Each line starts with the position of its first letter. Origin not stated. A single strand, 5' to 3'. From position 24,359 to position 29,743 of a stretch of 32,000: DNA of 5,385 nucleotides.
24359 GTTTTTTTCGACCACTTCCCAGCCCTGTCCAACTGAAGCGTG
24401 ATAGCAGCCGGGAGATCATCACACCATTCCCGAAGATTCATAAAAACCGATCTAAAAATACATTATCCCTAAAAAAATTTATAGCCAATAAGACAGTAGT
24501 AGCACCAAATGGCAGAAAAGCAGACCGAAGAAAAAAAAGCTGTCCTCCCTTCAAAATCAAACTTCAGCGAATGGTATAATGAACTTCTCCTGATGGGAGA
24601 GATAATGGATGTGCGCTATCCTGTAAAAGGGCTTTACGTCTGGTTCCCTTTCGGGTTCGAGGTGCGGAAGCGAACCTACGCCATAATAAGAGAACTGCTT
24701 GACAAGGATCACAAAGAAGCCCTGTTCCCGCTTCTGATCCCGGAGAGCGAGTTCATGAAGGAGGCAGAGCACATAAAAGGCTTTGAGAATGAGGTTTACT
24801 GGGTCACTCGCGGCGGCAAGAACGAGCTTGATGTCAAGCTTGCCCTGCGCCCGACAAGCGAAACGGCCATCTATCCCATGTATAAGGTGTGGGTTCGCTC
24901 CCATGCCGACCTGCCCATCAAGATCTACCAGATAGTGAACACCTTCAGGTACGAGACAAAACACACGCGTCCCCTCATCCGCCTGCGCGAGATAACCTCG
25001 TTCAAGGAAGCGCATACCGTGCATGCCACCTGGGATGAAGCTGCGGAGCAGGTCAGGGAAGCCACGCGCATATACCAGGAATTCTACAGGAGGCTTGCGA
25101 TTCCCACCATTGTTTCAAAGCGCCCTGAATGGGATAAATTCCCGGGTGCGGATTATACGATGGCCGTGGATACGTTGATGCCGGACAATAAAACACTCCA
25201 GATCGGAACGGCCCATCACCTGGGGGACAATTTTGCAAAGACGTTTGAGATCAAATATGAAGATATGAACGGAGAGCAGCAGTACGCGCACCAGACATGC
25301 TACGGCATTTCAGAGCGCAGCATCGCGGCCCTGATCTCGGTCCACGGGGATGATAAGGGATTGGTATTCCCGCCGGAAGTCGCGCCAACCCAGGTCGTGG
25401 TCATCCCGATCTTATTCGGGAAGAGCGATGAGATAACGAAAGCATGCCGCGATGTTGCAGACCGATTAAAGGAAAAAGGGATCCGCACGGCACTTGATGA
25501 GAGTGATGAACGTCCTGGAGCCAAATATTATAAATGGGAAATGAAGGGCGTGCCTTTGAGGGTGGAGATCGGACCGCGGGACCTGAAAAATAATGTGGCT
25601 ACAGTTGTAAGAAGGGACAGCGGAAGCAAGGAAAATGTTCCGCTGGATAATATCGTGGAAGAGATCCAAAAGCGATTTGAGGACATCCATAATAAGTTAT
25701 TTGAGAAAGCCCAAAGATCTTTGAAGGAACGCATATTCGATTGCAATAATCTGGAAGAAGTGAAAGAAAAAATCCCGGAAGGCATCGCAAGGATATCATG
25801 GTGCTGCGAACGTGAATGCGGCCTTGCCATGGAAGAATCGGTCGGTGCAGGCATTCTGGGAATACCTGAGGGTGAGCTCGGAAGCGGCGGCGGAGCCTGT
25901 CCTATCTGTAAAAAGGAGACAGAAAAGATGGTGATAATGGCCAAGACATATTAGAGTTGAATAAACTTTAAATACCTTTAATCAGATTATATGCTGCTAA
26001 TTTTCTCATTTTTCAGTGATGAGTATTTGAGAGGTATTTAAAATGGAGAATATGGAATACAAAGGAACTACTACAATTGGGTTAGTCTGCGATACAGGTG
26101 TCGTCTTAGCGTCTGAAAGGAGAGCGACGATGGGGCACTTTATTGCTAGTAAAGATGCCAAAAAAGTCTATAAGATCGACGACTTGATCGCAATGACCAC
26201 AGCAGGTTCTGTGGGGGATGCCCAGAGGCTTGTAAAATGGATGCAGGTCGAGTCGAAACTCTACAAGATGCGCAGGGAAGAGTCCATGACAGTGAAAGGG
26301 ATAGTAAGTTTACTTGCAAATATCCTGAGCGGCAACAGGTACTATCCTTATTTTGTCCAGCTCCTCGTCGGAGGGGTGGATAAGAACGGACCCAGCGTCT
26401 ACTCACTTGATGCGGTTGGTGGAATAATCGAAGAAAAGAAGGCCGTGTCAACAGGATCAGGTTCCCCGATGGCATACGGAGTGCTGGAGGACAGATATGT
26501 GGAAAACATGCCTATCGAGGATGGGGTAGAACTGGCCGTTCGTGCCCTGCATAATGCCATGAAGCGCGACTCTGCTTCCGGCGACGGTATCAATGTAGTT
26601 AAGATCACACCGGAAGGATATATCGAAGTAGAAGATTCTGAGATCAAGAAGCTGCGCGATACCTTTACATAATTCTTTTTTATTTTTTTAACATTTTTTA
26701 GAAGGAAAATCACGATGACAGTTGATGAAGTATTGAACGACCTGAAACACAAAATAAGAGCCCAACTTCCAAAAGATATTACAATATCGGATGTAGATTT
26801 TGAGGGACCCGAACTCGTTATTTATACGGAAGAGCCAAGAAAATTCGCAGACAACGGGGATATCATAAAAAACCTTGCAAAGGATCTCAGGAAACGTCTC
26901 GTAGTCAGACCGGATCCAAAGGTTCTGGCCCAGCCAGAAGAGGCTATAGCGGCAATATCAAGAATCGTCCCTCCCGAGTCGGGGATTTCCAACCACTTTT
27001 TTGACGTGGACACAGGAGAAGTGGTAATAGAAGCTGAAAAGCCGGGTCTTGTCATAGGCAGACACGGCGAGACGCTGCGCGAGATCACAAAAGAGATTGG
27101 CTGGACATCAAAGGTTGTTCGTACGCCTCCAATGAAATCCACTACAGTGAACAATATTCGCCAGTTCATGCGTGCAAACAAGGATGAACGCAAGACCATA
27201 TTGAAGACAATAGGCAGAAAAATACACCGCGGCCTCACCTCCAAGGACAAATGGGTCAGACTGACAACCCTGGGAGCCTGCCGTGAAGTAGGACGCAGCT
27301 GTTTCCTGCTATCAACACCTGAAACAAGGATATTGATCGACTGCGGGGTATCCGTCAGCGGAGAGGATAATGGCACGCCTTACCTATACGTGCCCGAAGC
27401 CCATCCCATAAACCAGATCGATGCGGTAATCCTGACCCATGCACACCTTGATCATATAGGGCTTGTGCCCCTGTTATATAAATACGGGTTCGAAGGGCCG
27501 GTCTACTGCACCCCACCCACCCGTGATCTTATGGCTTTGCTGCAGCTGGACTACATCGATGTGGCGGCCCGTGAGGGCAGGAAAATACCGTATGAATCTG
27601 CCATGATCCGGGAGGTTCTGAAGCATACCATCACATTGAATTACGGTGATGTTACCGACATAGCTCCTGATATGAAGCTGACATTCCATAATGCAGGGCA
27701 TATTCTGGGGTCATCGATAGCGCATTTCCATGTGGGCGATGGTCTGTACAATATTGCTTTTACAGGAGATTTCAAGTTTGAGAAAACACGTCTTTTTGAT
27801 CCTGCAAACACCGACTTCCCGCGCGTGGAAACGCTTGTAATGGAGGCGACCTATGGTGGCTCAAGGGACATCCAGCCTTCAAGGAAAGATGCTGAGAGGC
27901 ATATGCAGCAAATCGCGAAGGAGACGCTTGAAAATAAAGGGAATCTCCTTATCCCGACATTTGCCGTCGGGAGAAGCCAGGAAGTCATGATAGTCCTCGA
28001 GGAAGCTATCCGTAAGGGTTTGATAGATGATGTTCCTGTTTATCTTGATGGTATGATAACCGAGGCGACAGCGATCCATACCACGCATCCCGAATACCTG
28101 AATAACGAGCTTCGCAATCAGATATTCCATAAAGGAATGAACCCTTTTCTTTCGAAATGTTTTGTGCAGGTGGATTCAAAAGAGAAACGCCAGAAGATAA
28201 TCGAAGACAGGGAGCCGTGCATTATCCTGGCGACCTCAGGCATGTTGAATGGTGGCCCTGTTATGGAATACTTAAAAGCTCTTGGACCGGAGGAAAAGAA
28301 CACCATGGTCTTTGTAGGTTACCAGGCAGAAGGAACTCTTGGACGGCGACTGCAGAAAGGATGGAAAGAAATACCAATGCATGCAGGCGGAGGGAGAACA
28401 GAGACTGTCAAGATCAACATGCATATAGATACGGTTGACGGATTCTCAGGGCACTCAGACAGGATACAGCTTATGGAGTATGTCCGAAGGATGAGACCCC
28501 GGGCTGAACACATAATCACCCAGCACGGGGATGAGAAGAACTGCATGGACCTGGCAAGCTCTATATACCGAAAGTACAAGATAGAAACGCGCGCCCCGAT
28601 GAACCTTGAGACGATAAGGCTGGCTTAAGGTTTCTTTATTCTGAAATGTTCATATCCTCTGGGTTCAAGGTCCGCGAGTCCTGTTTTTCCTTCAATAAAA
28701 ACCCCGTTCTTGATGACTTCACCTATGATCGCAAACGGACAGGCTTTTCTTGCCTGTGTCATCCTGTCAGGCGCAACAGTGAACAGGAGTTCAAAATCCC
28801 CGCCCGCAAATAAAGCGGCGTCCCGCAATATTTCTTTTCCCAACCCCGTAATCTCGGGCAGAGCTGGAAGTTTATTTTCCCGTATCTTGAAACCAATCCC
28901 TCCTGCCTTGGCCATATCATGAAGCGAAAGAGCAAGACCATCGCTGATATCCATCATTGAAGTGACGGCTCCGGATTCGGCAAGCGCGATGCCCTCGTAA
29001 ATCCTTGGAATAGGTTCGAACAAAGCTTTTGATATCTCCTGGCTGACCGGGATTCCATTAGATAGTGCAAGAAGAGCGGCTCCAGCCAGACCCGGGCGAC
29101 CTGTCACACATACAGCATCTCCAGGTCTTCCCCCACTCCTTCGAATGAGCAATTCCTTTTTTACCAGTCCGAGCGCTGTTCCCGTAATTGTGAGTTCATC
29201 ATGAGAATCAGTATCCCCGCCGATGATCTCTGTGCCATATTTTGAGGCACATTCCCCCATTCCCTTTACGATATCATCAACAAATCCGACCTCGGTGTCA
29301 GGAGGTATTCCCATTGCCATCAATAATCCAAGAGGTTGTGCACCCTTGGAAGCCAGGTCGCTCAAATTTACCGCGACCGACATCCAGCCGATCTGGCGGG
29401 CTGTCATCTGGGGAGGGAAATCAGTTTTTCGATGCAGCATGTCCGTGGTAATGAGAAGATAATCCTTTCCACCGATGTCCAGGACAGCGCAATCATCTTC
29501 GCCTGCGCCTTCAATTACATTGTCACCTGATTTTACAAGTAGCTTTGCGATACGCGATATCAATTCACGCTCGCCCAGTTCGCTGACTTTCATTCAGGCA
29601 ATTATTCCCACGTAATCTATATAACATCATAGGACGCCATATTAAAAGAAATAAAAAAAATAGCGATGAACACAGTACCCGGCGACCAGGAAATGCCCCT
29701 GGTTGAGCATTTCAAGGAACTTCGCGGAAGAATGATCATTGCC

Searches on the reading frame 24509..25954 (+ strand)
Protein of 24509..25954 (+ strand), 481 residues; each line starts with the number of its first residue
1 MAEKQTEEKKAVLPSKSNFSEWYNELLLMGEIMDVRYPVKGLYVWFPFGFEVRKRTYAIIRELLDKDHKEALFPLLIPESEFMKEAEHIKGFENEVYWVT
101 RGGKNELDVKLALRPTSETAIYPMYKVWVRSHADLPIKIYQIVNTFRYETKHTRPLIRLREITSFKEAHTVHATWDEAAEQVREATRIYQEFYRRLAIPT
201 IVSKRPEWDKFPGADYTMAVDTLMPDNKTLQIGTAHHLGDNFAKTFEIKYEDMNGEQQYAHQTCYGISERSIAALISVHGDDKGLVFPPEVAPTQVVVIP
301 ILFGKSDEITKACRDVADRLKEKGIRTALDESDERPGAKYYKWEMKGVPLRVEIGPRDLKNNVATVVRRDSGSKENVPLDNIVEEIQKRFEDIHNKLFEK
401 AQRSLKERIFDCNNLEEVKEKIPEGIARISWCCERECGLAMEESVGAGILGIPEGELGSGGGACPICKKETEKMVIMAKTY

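Call 9: search_protein_families(library=pfam, proteins=[window:24509-25954:+], max_evalue=0.01)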
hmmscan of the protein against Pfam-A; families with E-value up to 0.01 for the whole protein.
window:24509-25954:+ (481 aa): 3 families
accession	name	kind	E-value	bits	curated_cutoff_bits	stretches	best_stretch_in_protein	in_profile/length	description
PF00587.30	tRNA-synt_2b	-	4.9e-33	115.1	29.3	1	98-278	2-178/179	tRNA synthetase class II core domain (G, H, P, S and T)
PF03129.25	HGTP_anticodon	-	2.8e-26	91.9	21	1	295-389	1-94/94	Anticodon binding domain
PF09180.16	ProRS-C_1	-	2.6e-14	53.6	31.5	1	415-481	1-71/71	Prolyl-tRNA synthetase, C-terminal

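Call 42: find_encoding_contigs(protein=window:24509-25954:+, flank=10000, max_places=8)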
Protein window:24509-25954:+ (481 aa): 5 contigs read that carry it; 3 places shown.
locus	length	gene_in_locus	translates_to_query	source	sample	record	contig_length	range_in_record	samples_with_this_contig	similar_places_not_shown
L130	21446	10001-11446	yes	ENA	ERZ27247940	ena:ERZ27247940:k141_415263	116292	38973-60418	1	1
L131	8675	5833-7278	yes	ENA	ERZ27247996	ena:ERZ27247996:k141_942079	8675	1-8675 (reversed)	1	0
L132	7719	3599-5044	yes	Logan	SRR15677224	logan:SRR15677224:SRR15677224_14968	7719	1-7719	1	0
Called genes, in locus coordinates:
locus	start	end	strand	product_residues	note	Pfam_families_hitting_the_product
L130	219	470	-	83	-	-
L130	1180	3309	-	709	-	PF04055:Radical_SAM, PF13289:SIR2_2, PF07729:FCD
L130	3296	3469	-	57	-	-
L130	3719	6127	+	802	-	PF12717:Cnd1 (faint), PF13646:HEAT_2 (weak), PF20168:PDS5 (faint), PF23271:HEAT_GCN1 (faint), PF25786:HEAT_GCN1_C (faint), PF26715:HEAT_GCN1_2 (faint), PF02985:HEAT (faint), PF13646:HEAT_2, +1 more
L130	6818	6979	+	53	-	-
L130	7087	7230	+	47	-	-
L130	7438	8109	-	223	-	-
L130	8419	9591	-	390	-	-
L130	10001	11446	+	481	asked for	PF00587:tRNA-synt_2b, PF03129:HGTP_anticodon, PF09180:ProRS-C_1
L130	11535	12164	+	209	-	PF00227:Proteasome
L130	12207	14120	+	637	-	PF07650:KH_2 (faint), PF17214:KH_TffA, PF00753:Lactamase_B, PF16661:Lactamase_B_6, PF23023:Anti-Pycsar_Apyc1 (faint), PF12706:Lactamase_B_2, PF10996:Beta-Casp, PF07521:RMMBL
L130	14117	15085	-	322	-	PF00586:AIRS, PF02769:AIRS_C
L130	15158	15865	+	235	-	PF00902:TatC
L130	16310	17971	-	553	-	PF00920:ILVD_EDD_N, PF24877:ILV_EDD_C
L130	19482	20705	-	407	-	PF00324:AA_permease, PF03845:Spore_permease, PF13520:AA_permease_2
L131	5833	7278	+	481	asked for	PF00587:tRNA-synt_2b, PF03129:HGTP_anticodon, PF09180:ProRS-C_1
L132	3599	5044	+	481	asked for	PF00587:tRNA-synt_2b, PF03129:HGTP_anticodon, PF09180:ProRS-C_1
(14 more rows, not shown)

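Call 47: find_related_loci(query=window:24509-25954:+, collection=metagenome_contigs, flank=10000)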
Query window:24509-25954:+ (481 aa) in metagenome_contigs; peptide patterns used: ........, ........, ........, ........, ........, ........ (x = any residue, [..] = any of these).
600 stretches matched a pattern (row limit reached: there are more); 509 encode a relative of the query (tblastn E <= 1e-3); the best 80 are kept; 80 distinct loci.
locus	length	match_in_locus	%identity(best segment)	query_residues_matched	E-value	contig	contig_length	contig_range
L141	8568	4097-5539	89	1-481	0e+0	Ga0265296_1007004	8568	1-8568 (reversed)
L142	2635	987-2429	86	1-481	0e+0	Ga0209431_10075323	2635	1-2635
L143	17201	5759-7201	86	1-481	0e+0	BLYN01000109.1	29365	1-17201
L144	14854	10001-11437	85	3-481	0e+0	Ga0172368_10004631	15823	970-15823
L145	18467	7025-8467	86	1-481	0e+0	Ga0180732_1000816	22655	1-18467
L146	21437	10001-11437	84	3-481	0e+0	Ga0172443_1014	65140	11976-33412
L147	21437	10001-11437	84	3-481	0e+0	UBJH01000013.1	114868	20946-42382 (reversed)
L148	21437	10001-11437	84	3-481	0e+0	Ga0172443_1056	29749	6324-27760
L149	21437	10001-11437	84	3-481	0e+0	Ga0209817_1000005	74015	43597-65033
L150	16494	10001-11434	74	4-481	0e+0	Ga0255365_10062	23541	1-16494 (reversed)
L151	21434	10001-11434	73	4-481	0e+0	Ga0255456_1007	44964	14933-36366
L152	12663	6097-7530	73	4-481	0e+0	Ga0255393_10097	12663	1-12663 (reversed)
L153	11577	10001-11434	73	4-481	0e+0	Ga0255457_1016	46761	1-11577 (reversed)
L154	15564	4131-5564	73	4-481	0e+0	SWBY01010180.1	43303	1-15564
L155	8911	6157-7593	72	4-481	0e+0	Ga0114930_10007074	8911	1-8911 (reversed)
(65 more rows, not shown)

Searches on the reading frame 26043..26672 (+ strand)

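Call 9: search_protein_families(library=pfam, proteins=[window:26043-26672:+], max_evalue=0.01)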
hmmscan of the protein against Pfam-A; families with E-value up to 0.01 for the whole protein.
window:26043-26672:+ (209 aa): 1 family
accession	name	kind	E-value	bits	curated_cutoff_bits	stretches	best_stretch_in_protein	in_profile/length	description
PF00227.31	Proteasome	-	1.7e-58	197.8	22.4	1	7-188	3-189/189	Proteasome subunit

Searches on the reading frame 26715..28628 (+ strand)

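Call 9: search_protein_families(library=pfam, proteins=[window:26715-28628:+], max_evalue=0.01)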
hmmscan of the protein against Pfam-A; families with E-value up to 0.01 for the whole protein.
window:26715-28628:+ (637 aa): 9 families
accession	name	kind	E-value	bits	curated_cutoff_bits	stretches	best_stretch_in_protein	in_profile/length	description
PF10996.14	Beta-Casp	-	1.9e-36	125.7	27.7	1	422-546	2-120/120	Beta-Casp domain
PF17214.9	KH_TffA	-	8.3e-29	99.8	22.6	1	4-71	1-68/68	Transcription termination factor FttA, KH domain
PF07521.17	RMMBL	-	1e-16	61.1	21.6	1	565-628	2-63/63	Zn-dependent metallo-hydrolase RNA specificity domain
PF00753.33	Lactamase_B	-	3.6e-15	56.9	22.7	1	192-379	4-162/196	Metallo-beta-lactamase superfamily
PF16661.11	Lactamase_B_6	-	3.8e-13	49.7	27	1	198-364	1-173/193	Metallo-beta-lactamase superfamily domain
PF12706.13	Lactamase_B_2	-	3.8e-12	46.7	27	1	204-397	1-178/200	Beta-lactamase superfamily domain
PF07650.23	KH_2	-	4.2e-06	26.9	22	1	102-129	28-55/78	KH domain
PF13483.12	Lactamase_B_3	-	8.9e-05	23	24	1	192-250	5-52/160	Beta-lactamase superfamily domain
PF00013.35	KH_1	-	0.0064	16.7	21.5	0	102-129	3-30/66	KH domain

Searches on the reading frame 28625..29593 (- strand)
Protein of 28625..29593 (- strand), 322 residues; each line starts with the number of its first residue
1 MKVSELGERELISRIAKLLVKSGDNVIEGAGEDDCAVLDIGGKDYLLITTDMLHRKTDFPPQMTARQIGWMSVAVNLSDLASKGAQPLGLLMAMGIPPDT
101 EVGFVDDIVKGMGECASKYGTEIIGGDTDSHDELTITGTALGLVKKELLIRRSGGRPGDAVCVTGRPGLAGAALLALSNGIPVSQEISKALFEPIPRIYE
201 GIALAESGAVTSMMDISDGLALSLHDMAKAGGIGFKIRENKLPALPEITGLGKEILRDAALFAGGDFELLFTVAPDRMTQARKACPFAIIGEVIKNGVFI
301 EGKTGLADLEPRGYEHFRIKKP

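Call 9: search_protein_families(library=pfam, proteins=[window:28625-29593:-], max_evalue=0.01)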
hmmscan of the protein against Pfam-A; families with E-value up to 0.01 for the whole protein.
window:28625-29593:- (322 aa): 2 families
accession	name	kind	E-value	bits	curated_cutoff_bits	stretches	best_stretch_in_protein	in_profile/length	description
PF00586.29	AIRS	-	1.6e-30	106.2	24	1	33-144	2-112/112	AIR synthase related protein, N-terminal domain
PF02769.27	AIRS_C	-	4.8e-13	50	23.1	1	156-297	1-149/156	AIR synthase related protein, C-terminal domain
